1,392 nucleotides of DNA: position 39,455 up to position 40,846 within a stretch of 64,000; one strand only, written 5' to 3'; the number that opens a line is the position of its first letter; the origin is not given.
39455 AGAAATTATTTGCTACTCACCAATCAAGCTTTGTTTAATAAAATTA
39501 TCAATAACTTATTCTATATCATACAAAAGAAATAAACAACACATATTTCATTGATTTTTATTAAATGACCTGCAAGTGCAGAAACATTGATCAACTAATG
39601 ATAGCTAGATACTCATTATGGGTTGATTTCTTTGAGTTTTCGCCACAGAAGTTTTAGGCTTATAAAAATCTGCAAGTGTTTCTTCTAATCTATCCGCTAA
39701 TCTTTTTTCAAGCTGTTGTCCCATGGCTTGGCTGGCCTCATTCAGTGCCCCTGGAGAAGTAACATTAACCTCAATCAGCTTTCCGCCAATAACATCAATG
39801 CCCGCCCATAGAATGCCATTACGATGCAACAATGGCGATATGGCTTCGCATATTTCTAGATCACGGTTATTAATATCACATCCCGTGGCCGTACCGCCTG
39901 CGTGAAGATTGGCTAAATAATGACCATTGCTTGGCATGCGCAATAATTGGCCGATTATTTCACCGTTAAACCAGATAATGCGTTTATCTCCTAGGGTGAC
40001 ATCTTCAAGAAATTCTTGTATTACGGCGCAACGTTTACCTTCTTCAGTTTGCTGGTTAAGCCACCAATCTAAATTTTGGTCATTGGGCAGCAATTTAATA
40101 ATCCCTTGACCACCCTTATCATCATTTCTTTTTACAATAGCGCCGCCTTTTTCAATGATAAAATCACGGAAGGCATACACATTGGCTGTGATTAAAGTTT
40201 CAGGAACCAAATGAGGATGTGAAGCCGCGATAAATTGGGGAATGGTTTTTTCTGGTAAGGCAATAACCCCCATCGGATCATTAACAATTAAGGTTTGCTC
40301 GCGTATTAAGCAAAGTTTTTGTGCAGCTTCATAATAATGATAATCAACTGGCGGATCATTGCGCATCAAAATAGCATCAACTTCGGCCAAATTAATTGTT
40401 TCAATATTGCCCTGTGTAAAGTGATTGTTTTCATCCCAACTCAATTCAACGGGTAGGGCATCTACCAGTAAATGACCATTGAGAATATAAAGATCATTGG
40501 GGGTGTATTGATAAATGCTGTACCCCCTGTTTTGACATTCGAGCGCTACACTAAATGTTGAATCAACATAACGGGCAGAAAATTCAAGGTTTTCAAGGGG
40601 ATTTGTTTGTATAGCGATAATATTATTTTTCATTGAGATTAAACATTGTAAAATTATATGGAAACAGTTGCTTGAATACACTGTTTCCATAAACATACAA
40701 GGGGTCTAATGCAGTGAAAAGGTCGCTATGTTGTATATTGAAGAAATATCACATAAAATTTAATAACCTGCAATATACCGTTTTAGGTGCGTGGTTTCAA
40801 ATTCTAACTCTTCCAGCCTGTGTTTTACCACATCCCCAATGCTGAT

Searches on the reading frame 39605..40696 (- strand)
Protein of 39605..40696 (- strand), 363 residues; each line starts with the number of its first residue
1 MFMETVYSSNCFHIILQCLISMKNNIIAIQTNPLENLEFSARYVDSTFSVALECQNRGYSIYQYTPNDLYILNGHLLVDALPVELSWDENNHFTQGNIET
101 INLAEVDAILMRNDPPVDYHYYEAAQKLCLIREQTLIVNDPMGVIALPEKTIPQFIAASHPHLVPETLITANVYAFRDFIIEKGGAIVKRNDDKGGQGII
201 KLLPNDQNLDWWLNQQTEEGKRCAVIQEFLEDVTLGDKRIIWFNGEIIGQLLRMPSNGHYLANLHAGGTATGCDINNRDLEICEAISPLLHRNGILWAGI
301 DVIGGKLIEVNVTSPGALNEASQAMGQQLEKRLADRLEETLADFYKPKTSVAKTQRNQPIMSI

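Call 16: search_protein_families(library=pfam, proteins=[window:39605-40696:-], max_evalue=0.01)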
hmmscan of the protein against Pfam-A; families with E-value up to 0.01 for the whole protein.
window:39605-40696:- (363 aa): 5 families
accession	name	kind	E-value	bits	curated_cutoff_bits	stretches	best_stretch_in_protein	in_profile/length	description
PF02955.21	GSH-S_ATP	-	3.8e-47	160.4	23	1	156-324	4-173/175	Prokaryotic glutathione synthetase, ATP-grasp domain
PF02951.20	GSH-S_N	-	5.7e-26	91.4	21.3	1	27-144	3-118/119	Prokaryotic glutathione synthetase, N-terminal domain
PF08443.16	RimK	-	2.6e-09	37.4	21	1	165-335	19-186/188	RimK-like ATP-grasp domain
PF14397.11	ATPgrasp_ST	-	0.0026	17.5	31.4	0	234-277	133-180/278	Sugar-transfer associated ATP-grasp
PF14398.11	ATPgrasp_YheCD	-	0.0061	16.3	26.8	0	162-229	27-95/255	YheC/D like ATP-grasp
